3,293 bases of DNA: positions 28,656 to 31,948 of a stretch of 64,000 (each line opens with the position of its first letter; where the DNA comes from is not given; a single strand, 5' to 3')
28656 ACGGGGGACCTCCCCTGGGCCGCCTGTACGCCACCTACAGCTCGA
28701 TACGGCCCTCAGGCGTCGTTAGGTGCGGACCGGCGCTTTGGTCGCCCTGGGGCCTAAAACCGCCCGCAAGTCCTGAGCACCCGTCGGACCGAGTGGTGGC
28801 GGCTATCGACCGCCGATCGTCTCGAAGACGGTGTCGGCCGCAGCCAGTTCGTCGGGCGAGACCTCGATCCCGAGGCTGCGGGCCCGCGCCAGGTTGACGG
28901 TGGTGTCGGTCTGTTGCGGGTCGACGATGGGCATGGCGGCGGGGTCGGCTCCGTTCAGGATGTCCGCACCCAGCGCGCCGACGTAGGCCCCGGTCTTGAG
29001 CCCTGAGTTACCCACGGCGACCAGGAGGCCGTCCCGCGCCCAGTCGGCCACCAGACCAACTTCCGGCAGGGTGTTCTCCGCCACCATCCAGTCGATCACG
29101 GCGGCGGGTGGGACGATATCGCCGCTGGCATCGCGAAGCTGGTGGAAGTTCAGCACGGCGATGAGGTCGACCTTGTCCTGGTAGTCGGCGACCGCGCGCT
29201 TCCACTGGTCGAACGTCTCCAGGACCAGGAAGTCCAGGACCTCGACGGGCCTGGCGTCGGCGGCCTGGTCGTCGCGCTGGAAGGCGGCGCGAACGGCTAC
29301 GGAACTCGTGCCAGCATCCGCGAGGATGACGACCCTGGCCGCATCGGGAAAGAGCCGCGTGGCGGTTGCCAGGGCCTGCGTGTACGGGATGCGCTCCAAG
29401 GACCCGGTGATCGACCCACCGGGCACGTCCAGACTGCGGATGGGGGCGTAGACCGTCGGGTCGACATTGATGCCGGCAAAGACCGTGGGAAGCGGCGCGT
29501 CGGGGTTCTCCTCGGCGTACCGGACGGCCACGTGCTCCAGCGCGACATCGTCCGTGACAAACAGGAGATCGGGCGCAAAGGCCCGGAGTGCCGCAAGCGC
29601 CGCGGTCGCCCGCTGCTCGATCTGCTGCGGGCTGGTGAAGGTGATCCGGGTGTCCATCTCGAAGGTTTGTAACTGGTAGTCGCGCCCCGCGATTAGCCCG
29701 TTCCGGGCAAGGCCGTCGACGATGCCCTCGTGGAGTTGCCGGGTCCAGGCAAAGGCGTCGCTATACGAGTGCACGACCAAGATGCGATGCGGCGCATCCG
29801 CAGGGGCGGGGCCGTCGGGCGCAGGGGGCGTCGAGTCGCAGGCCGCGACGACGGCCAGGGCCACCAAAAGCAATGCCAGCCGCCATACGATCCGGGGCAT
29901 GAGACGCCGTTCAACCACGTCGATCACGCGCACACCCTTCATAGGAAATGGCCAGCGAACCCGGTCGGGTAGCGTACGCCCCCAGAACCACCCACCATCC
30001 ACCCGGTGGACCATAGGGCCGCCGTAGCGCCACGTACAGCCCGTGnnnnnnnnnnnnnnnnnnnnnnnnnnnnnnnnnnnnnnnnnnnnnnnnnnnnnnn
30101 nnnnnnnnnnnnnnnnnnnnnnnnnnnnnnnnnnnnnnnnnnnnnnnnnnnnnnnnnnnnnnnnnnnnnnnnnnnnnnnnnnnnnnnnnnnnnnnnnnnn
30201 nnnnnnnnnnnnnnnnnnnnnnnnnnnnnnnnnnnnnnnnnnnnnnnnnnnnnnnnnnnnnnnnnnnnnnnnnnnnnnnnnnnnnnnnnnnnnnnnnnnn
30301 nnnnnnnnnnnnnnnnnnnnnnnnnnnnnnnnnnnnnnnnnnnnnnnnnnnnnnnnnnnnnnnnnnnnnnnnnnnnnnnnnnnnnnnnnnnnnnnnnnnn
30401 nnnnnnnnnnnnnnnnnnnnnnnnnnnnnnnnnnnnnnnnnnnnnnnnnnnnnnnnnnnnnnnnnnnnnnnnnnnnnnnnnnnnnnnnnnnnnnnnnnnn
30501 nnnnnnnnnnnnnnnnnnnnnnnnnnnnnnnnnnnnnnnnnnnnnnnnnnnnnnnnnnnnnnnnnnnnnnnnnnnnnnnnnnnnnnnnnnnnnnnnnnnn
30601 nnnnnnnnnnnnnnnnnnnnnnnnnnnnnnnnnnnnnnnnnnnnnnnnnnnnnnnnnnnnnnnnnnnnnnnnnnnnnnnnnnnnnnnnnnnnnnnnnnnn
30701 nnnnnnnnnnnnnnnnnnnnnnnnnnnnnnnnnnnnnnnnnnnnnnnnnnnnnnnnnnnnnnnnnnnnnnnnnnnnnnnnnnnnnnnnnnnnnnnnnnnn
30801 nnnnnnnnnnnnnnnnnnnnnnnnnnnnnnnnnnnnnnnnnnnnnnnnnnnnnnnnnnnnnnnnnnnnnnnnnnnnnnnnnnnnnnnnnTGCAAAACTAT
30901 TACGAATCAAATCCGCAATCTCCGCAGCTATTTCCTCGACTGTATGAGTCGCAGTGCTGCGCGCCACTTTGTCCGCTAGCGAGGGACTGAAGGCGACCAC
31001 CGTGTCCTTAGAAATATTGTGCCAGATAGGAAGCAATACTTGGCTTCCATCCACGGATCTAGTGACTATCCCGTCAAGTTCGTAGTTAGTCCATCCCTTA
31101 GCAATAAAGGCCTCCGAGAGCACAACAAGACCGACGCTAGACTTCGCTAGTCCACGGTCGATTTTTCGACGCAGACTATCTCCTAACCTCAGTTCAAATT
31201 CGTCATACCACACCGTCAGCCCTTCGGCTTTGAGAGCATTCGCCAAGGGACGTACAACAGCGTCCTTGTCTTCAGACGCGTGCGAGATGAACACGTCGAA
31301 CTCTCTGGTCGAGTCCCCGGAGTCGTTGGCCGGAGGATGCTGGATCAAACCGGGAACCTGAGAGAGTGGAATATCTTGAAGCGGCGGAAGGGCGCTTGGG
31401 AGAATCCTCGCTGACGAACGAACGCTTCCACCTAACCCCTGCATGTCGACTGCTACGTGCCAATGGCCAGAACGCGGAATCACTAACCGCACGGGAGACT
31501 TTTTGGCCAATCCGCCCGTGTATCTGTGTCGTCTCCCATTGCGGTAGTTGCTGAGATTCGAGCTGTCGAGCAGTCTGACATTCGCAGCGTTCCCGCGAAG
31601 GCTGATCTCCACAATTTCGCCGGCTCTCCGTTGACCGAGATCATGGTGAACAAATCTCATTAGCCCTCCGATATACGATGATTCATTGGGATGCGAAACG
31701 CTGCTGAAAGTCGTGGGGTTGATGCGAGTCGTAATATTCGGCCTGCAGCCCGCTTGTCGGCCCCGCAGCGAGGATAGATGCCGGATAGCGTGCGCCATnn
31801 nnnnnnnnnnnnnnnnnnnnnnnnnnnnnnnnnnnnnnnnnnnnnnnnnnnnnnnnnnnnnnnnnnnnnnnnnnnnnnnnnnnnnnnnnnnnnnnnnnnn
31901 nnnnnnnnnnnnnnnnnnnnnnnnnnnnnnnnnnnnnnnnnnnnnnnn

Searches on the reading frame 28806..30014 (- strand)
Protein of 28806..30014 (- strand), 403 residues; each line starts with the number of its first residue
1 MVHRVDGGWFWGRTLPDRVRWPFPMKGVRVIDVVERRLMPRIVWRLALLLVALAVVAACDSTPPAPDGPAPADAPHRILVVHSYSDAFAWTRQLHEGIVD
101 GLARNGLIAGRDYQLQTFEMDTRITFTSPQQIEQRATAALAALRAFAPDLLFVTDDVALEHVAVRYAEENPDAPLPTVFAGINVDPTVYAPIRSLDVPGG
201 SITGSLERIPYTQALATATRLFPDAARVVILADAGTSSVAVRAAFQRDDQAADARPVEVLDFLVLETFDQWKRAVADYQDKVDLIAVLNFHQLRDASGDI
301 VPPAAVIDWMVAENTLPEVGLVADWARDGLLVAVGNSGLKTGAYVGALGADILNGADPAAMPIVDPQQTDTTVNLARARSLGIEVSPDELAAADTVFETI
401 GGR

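Call 30: search_protein_families(library=pfam, proteins=[window:28806-30014:-], max_evalue=0.01)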
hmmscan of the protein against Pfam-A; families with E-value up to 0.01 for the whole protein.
window:28806-30014:- (403 aa): 1 family
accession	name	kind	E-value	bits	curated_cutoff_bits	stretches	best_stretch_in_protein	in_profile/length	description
PF04392.18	ABC_sub_bind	-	1.2e-10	41.6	25.9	1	175-395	82-291/293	ABC transporter substrate binding protein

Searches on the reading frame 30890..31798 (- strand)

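Call 30: search_protein_families(library=pfam, proteins=[window:30890-31798:-], max_evalue=0.01)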
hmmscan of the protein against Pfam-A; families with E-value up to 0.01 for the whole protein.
window:30890-31798:- (303 aa): 3 families
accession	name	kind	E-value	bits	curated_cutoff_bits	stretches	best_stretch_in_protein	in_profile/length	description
PF08980.16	DUF1883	-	4.4e-32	110.3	26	1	47-135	1-88/89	Domain of unknown function (DUF1883)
PF13676.11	TIR_2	-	3e-20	73.4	28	1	169-261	1-92/122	TIR domain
PF01582.25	TIR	-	1.3e-11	45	21.3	1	167-285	2-121/179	TIR domain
